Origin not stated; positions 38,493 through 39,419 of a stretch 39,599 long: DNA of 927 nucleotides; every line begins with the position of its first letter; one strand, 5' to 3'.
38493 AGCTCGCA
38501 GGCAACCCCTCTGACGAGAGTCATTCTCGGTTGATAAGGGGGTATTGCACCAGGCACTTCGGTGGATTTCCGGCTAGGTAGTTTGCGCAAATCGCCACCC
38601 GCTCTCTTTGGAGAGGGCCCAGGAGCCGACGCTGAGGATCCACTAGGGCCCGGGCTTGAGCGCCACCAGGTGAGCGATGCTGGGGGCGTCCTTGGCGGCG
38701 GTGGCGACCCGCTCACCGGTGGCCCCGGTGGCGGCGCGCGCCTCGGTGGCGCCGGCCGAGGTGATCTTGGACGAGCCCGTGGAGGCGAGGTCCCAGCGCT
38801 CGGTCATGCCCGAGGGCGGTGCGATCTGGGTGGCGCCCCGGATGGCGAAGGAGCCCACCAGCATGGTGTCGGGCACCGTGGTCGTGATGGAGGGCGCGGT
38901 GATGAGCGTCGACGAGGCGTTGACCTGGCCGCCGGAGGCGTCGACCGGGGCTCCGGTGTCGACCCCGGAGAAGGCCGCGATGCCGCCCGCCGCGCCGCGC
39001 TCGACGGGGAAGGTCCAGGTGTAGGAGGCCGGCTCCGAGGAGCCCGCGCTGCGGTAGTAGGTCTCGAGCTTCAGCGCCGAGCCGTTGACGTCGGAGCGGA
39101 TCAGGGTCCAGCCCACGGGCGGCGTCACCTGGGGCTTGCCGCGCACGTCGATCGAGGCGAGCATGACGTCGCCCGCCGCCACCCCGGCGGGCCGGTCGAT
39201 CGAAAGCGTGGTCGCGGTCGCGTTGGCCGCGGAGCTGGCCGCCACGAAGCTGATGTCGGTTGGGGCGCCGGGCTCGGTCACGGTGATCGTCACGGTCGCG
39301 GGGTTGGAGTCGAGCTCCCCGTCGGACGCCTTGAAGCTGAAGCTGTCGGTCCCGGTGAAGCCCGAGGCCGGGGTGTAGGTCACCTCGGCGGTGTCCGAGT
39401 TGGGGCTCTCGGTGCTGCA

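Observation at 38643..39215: Uncharacterised ~190-aa C-terminal module shared by two different secreted proteins 4 kb apart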

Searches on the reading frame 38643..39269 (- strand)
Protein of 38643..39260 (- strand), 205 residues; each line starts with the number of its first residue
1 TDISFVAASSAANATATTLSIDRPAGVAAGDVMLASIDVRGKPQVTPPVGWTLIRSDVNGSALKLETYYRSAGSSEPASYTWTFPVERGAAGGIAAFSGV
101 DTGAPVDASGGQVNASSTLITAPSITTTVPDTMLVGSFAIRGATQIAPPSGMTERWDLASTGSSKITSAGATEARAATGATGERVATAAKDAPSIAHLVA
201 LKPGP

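Call 8: search_protein_families(library=ncbifam, proteins=[window:38643-39215:-], max_evalue=1)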
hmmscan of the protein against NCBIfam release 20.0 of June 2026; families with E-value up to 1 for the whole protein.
window:38643-39215:- (190 aa): 0 families

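Call 9: search_solved_structures(query=window:38643-39215:-, max_evalue=10)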
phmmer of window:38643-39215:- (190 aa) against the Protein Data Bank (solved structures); distinct sequences matched with E-value up to 10: 0.

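Call 10: search_protein_families(library=pfam, proteins=[window:38643-39215:-], max_evalue=10)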
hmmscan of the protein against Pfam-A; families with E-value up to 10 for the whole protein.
window:38643-39215:- (190 aa): 0 families

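Call 12: find_homologous_proteins(query=window:38643-39215:-, max_evalue=0.001)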
Query window:38643-39215:- (190 aa): 99 proteins with E <= 0.001 among 1338 candidates.
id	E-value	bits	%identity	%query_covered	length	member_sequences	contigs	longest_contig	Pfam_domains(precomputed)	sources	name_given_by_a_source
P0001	5.1e-111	387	100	100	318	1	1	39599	PF17963.8,PF17892.8,PF17803.8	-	-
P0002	1.7e-57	212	57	100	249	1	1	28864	PF17963.8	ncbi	ncbi:MAG: Ig-like domain-containing protein [Actinomycetota bacterium]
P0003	1.5e-55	206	58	98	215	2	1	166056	-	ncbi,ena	-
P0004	8.1e-54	200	59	99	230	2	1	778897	-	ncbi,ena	-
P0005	3.6e-50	188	57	98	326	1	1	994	PF05345.19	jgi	jgi:hypothetical protein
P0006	7.8e-49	184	53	99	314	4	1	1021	PF13205.13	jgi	jgi:hypothetical protein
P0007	1.3e-48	183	51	97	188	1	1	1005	-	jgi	jgi:hypothetical protein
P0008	3.6e-48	182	54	97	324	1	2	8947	-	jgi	jgi:hypothetical protein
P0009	4.1e-46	175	53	99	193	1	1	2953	-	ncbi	ncbi:MAG: hypothetical protein ACRDKS_01005 [Actinomycetota bacterium]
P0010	1.3e-45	174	51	99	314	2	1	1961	PF13205.13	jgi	jgi:hypothetical protein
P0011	1.8e-45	173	51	96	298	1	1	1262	-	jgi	jgi:hypothetical protein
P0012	3.0e-44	169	53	91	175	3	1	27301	-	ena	-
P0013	1.1e-43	167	52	98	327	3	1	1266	PF05345.19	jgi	jgi:hypothetical protein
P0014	7.8e-43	164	51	99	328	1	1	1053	PF00041.28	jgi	jgi:hypothetical protein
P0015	2.2e-42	163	51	96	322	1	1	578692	PF13205.13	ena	-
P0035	1.2e-31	128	43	97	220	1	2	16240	-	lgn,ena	-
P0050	6.9e-29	119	47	75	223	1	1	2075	-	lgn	-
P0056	2.2e-28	117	43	97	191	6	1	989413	-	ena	-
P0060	4.9e-27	113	41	98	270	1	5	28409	-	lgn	-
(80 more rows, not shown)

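Call 18: search_solved_structures(query=A1, max_evalue=10)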
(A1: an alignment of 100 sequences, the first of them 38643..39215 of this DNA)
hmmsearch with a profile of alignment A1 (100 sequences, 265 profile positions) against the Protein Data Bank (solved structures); distinct sequences matched with E-value up to 10: 2.
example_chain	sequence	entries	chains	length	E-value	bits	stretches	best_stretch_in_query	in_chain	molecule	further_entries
7a40_A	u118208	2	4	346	0.76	12.2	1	185-233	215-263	Osmotic avoidance abnormal protein 3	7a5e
7a3z_A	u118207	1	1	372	0.86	12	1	185-233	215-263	Osmotic avoidance abnormal protein 3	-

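Call 20: find_encoding_contigs(protein=P0003, flank=8000, max_places=3)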
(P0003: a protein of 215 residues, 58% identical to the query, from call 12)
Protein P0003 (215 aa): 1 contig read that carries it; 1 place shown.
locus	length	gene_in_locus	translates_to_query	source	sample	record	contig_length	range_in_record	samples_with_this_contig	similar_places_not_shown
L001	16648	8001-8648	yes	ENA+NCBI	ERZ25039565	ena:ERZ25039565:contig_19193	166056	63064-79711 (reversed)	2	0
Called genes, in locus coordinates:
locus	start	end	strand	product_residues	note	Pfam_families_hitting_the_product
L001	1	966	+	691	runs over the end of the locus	-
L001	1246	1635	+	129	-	PF07963:N_methyl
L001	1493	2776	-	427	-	PF00437:T2SSE, PF13191:AAA_16 (faint), PF13401:AAA_22 (weak)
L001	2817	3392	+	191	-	-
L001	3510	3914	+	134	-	PF13473:Cupredoxin_1, PF00127:Copper-bind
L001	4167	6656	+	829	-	PF13385:Laminin_G_3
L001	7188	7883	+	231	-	PF05345:He_PIG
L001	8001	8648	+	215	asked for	-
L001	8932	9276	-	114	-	PF03729:DUF308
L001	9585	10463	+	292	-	-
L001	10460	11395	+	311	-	-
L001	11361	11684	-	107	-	-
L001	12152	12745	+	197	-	PF04542:Sigma70_r2, PF08281:Sigma70_r4_2, PF04545:Sigma70_r4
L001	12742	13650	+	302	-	-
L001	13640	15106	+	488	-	-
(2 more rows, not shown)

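Call 21: find_encoding_contigs(protein=P0060, flank=10000, max_places=3)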
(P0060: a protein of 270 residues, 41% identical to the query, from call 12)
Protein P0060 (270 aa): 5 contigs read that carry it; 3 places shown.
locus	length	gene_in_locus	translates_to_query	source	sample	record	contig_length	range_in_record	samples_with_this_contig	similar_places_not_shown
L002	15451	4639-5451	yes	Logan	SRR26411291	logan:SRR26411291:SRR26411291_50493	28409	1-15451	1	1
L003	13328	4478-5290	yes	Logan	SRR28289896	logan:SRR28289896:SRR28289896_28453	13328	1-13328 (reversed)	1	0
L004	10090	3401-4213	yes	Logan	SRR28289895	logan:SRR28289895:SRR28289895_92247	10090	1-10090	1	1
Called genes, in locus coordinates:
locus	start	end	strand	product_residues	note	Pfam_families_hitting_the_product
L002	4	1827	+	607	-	-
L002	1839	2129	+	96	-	-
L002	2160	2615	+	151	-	-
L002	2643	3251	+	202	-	-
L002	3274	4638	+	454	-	-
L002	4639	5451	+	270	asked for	-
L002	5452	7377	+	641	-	-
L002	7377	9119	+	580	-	-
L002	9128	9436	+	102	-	-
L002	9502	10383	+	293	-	-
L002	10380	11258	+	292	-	-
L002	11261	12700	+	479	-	-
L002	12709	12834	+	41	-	-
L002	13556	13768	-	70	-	-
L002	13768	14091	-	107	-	-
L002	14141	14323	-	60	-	-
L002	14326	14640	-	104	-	-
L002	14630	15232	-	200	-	-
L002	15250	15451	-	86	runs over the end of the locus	-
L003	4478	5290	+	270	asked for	-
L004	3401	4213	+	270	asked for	-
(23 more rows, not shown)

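Call 23: search_protein_families(library=phrogs, proteins=[window:38643-39215:-, P0060, P0050, P0035], max_evalue=0.1)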
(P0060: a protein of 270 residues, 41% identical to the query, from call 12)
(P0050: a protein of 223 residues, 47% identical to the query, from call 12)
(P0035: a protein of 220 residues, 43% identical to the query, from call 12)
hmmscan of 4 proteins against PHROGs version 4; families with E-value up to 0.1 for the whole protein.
window:38643-39215:- (190 aa): 2 families
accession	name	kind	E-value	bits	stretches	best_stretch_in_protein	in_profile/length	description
phrog_3329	-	unknown function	7.4e-07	29.1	1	3-153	230-396/440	-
phrog_13624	-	other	0.0023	17.4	1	1-173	21-206/651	hydrolase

P0060 (270 aa): 2 families
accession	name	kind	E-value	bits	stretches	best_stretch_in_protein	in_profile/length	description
phrog_3329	-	unknown function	7.8e-07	29.1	1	13-165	225-394/440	-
phrog_6813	-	unknown function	3.2e-06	26.7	1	3-191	702-901/907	-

P0050 (223 aa): 2 families
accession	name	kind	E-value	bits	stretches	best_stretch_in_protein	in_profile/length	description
phrog_6813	-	unknown function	8.7e-14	51.7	1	13-196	714-906/907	-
phrog_3329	-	unknown function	2.2e-09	37.5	1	12-162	224-389/440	-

P0035 (220 aa): 3 families
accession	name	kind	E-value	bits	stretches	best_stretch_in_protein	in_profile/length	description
phrog_3329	-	unknown function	3.6e-11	43.4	1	18-190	228-414/440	-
phrog_6813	-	unknown function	0.00072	18.9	1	66-186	771-890/907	-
phrog_37093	-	transcription regulation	0.086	13.3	0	120-131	29-40/42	transcriptional regulator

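Call 24: search_protein_families(library=padloc, proteins=[window:38643-39215:-, P0060], max_evalue=0.1)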
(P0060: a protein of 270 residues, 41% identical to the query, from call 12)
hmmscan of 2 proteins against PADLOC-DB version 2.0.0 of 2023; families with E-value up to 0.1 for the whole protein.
window:38643-39215:- (190 aa): 0 families

P0060 (270 aa): 0 families

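Call 25: predict_structure(alignment_id=A1)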
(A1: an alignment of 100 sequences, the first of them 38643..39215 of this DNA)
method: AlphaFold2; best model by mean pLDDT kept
length: 190 residues; sequences in the alignment: 100
mean_pLDDT: 98.0   pTM: 0.93
mean pLDDT of the five models: 98.0, 98.0, 98.0, 97.9, 97.8
residues with pLDDT >= 90: 188; 70-90: 2; 50-70: 0; < 50: 0
segments of 3 or more residues with pLDDT < 50: none
pLDDT, mean of each block of 10 residues (from residue 1): 97 98 98 98 98 98 98 98 98 99 99 99 98 99 95 99 98 99 97
secondary structure, 60 per line:
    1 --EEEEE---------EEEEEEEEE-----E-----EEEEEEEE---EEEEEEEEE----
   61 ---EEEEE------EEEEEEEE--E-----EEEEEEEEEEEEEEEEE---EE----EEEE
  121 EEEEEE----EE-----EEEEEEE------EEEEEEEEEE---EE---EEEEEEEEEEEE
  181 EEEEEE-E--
elements in order: E3-7 E17-25 E37-44 E48-56 E64-68 E75-82 E91-107 E117-126 E138-144 E151-160 E169-186

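Call 28: fold_search(model_id=the predicted structure, library=pdb)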
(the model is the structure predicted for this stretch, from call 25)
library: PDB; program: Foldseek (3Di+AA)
matches with E <= 10: 1090; with E <= 0.001: 0
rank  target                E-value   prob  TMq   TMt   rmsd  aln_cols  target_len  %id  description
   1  9qj4_B                2.9e-02  0.21  0.24  0.16  20.8       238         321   10  Structure of the Complement classical and lectin pathway proconvertase, C4b2 (released 2025-12-24)
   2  6tfj_B                5.7e-02  0.14  0.22  0.07  24.1       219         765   10  Vip3Aa protoxin structure (released 2020-08-12)
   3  4zmh_A                8.5e-02  0.12  0.23  0.06  17.6       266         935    6  Crystal structure of a five-domain GH115 alpha-Glucuronidase from the Marine Bacterium Saccharophagus degradans 2-40T (released 2016-05-04)
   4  6tfk_A                1.0e-01  0.15  0.25  0.09  24.2       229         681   11  Vip3Aa toxin structure (released 2020-08-12)
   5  6t3f_H                1.1e-01  0.06  0.15  0.15  18.4       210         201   12  Crystal structure Nipah virus fusion glycoprotein in complex with a neutralising Fab fragment (released 2019-11-27)
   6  5iku                  1.2e-01  0.09  0.21  0.18  17.9       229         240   11  Crystal structure of the Hathewaya histolytica ColG tandem collagen-binding domain s3as3b in the presence of calcium at  (released 2017-03-15)
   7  6bo3_B                1.3e-01  0.11  0.22  0.22  18.6       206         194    9  Structure Determination of A223, a turret protein in Sulfolobus turreted icosahedral virus, using an iterative hybrid  (released 2018-11-21)
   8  2df7_J                1.4e-01  0.03  0.15  0.08  22.7       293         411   10  Crystal structure of infectious bursal disease virus VP2 subviral particle (released 2006-06-27)
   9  9h6g_B                1.5e-01  0.12  0.25  0.07  27.7       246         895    8  Inactive Bacteroides ovatus GH98 endoxylanase E361A in complex with arabino-xylooligosaccharide (released 2025-11-05)
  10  7e7x_H                1.6e-01  0.07  0.18  0.16  20.5       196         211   10  SARS-CoV-2 Spike Protein N terminal domain in Complex with N11 Fab (released 2021-06-09)
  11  8dn6_C                1.6e-01  0.07  0.18  0.16  20.4       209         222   13  The crystal structure of the Arabidopsis thaliana Toc75 POTRA domains in complex with fab tc2 (released 2023-05-17)
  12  7vrn_L                1.9e-01  0.03  0.16  0.09  25.1       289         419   13  Structure of infectious bursal disease virus Gt strain (released 2022-03-30)
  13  6v1v_A                2.0e-01  0.14  0.28  0.08  18.9       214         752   10  VIP3B (VIP3B_2160) adapted for crystallization (released 2019-12-18)
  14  5lgk_A                2.1e-01  0.11  0.22  0.15  16.2       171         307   10  Crystal structure of the human IgE-Fc bound to its B cell receptor derCD23 (released 2017-04-05)
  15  5anm_G                2.1e-01  0.10  0.20  0.18  17.4       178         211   11  Crystal structure of IgE Fc in complex with a neutralizing antibody (released 2015-09-30)
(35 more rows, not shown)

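Call 29: fold_search(model_id=the predicted structure, library=viral)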
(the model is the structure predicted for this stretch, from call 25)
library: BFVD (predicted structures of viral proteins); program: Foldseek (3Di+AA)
matches with E <= 10: 661; with E <= 0.001: 59
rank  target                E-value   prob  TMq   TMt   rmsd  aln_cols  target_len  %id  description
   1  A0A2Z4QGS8            7.8e-12  1.00  0.89  0.72   2.2       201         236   26  (no name in the UniProt tables at hand)
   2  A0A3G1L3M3            3.6e-11  1.00  0.82  0.64   3.4       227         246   18  Uncharacterized protein [Synechococcus phage S-CBWM1]
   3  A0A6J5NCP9            2.6e-10  1.00  0.84  0.19   2.8       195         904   17  Uncharacterized protein [uncultured Caudovirales phage]
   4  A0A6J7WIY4            2.9e-10  1.00  0.75  0.65   4.1       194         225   29  Uncharacterized protein [uncultured Caudovirales phage]
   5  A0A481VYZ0            4.6e-10  1.00  0.86  0.19   2.6       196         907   27  (no name in the UniProt tables at hand)
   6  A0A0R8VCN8            6.1e-10  1.00  0.79  0.25   3.6       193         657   23  (no name in the UniProt tables at hand)
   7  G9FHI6                9.7e-10  1.00  0.84  0.13   3.4       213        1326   23  (no name in the UniProt tables at hand)
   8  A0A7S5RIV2            3.0e-09  1.00  0.82  0.73   2.2       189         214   21  Uncharacterized protein [Rhizobium phage RHph_I1_6]
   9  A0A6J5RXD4            5.0e-09  1.00  0.82  0.31   3.5       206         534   17  Uncharacterized protein [uncultured Caudovirales phage]
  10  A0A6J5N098            5.9e-09  1.00  0.77  0.58   3.4       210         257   22  Uncharacterized protein [uncultured Caudovirales phage]
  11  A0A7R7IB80            6.3e-09  1.00  0.82  0.78   2.3       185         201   24  (no name in the UniProt tables at hand)
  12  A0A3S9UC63            2.1e-08  1.00  0.79  0.68   3.2       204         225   19  (no name in the UniProt tables at hand)
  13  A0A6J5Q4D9            3.9e-08  1.00  0.79  0.38   3.6       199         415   18  Uncharacterized protein [uncultured Caudovirales phage]
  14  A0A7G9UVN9            6.4e-08  1.00  0.76  0.24   3.9       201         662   24  (no name in the UniProt tables at hand)
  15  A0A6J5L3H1            8.6e-08  1.00  0.81  0.67   3.2       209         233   20  Uncharacterized protein [uncultured Caudovirales phage]
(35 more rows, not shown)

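Call 30: search_protein_representatives(alignment_id=A1)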
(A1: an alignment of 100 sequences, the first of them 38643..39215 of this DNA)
Query: 100 sequences, 265 profile positions. Proteins with E-value up to 0.001 (for the whole library): 40225; up to 1e-10: 23699; up to 1e-30: 4904. The best 150 are listed.
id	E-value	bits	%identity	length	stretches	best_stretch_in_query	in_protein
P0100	4.3e-229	773.6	-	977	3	14-244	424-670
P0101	5.4e-208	704.4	-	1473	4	52-239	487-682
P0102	2.0e-204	692.7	-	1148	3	20-243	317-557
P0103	7.6e-195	661.3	-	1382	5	35-244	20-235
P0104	2.3e-194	659.8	-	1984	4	20-242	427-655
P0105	2.3e-192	653.2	-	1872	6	9-243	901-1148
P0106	3.5e-183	623.1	-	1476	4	52-241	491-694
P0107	3.7e-178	606.6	-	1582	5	38-243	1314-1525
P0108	9.6e-171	582.3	-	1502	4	52-242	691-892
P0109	2.8e-169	577.5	-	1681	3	20-244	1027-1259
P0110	1.3e-166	568.8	-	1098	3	54-243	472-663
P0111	4.3e-166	567.1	-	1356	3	19-243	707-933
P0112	7.5e-164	559.7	-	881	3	54-244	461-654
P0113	7.0e-161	550.0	-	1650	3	25-240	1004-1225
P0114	4.6e-160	547.3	-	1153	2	13-247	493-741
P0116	4.3e-155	531.0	-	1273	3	19-238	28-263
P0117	6.3e-153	523.9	-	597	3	23-241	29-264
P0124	2.0e-141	486.2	-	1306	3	54-250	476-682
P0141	3.0e-130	449.5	-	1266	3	43-248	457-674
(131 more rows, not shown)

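Call 34: search_protein_families(library=pfam, alignment_id=A2, max_evalue=0.001)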
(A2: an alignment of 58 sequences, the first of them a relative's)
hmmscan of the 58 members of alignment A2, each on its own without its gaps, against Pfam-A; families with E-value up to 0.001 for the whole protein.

A. member 1, P0122 (1044 aa): 5 families
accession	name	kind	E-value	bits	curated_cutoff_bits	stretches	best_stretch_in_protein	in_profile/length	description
PF17963.7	Big_9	-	2.3e-19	70.5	23.6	2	413-512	1-89/89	Bacterial Ig domain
PF17892.7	Cadherin_5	-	2.1e-12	47.2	26.5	2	414-513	3-97/98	Cadherin-like domain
PF16184.11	Cadherin_3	-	9.6e-12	45.3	25.5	2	434-511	23-104/106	Cadherin-like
PF17803.7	Cadherin_4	-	6.7e-09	36.6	25.1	2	731-780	9-61/71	Bacterial cadherin-like domain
PF24619.1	Ig_SibA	-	9.4e-06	26.1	27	0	748-800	34-88/135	SibA-like, immunoglobulin-like domain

B. families by the number of members that match (of 58 scanned): 54 families (the first 25 are shown)
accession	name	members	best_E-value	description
PF00041.27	fn3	8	6.9e-12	Fibronectin type III domain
PF17963.7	Big_9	7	8.8e-30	Bacterial Ig domain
PF17892.7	Cadherin_5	7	3.3e-25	Cadherin-like domain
PF17803.7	Cadherin_4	5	3e-18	Bacterial cadherin-like domain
PF16184.11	Cadherin_3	5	1e-16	Cadherin-like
PF00149.33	Metallophos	4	5.7e-12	Calcineurin-like phosphoesterase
PF13205.12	Big_5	3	1.5e-40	Bacterial Ig-like domain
PF18370.7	RGI_lyase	3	8.2e-10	Rhamnogalacturonan I lyases beta-sheet domain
PF18911.6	PKD_4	2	4.6e-36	PKD domain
PF00801.26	PKD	2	1.7e-31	PKD domain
PF25523.1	Ig_RIMBP2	2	1.9e-05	RIMBP2-like, immunoglobulin-like domain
PF03527.20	RHS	2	0.00058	RHS protein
PF20254.3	DMFA2_C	1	2.8e-106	N,N-dimethylformamidase beta subunit-like, C-terminal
PF07995.17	GSDH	1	6.3e-56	Glucose / Sorbosone dehydrogenase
PF03160.20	Calx-beta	1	2.7e-28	Calx-beta domain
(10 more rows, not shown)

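Call 35: search_dna_similar(query=window:38643-39260:-, collection=phages, mode=protein, max_evalue=0.001, max_rows=40)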
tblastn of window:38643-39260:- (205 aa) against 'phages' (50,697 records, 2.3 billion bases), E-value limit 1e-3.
Records with a match: 9; places in all: 12; records where one place covers at least 80% of the query: 0.
Best place of each record, by identity: <60% 9.
By first word of the organism name: Rhodococcus 5; Gordonia 3; Mycobacterium 1.
By host as written in the record: Rhodococcus equi NRRL B-16538 3; Rhodococcus equi 2; Gordonia rubripertincta 2; Mycobacterium abscessus GD79 1; Gordonia rubripertincta NRRL B-16540 1.
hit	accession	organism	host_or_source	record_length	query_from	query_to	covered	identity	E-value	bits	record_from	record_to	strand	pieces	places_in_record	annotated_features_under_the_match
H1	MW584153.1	Mycobacterium phage prophi79-1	Mycobacterium abscessus GD79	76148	21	157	67%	36.9%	5e-7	55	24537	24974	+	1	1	27: hypothetical protein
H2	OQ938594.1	Rhodococcus phage Jflix2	Rhodococcus equi NRRL B-16538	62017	21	155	66%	33.6%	3e-6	53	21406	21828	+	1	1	21: minor tail protein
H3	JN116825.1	Rhodococcus phage REQ1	Rhodococcus equi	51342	21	140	59%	33.6%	1e-5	51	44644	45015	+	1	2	hypothetical protein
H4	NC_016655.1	Rhodococcus phage REQ1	Rhodococcus equi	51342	21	140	59%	33.6%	1e-5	51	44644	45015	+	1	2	hypothetical protein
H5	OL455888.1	Gordonia phage GiKK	Gordonia rubripertincta NRRL B-16540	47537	24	123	49%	39.4%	1e-6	54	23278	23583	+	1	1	32: hypothetical protein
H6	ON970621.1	Gordonia phage Button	Gordonia rubripertincta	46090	24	123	49%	39.4%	2e-6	53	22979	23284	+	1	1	30: hypothetical protein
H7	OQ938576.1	Rhodococcus phage Shagrat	Rhodococcus equi NRRL B-16538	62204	21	139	58%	31.8%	6e-5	49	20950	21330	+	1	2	22: minor tail protein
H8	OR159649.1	Gordonia phage Jamzy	Gordonia rubripertincta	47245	24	123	49%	37.5%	3e-5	50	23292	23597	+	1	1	32: hypothetical protein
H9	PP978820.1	Rhodococcus phage Madraxi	Rhodococcus equi NRRL B-16538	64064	21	110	44%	39.4%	2e-6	53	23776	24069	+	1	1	26: minor tail protein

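Call 36: get_annotated_region(hit=H2, flank=6000)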
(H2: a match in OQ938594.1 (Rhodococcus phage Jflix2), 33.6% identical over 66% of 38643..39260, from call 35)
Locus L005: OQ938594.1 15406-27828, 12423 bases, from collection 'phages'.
description: Rhodococcus phage Jflix2, complete genome.
organism: Rhodococcus phage Jflix2 (NCBI taxid 3049372)
taxonomy: Viruses; Duplodnaviria; Heunggongvirae; Uroviricota; Caudoviricetes
host: Rhodococcus equi NRRL B-16538; source: soil; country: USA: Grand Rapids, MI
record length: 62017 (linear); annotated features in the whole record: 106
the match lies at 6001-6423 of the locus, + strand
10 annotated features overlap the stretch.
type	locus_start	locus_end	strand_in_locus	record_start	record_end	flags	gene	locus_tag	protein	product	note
CDS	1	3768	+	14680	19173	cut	20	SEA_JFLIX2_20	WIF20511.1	tape measure protein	-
CDS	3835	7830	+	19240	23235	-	21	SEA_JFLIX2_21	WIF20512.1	minor tail protein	-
CDS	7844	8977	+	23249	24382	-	22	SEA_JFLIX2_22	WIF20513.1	minor tail protein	-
CDS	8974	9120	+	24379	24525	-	23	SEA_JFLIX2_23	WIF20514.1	hypothetical protein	-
CDS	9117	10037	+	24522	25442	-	24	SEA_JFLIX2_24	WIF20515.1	minor tail protein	-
CDS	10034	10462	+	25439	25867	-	25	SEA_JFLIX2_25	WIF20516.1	HNH endonuclease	-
CDS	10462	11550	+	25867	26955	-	26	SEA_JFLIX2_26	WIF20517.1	endolysin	-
CDS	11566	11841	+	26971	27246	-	27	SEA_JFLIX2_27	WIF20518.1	holin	-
CDS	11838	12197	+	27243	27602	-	28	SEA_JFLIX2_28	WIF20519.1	membrane protein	-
CDS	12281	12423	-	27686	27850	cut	29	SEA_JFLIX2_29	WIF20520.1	DNA binding protein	-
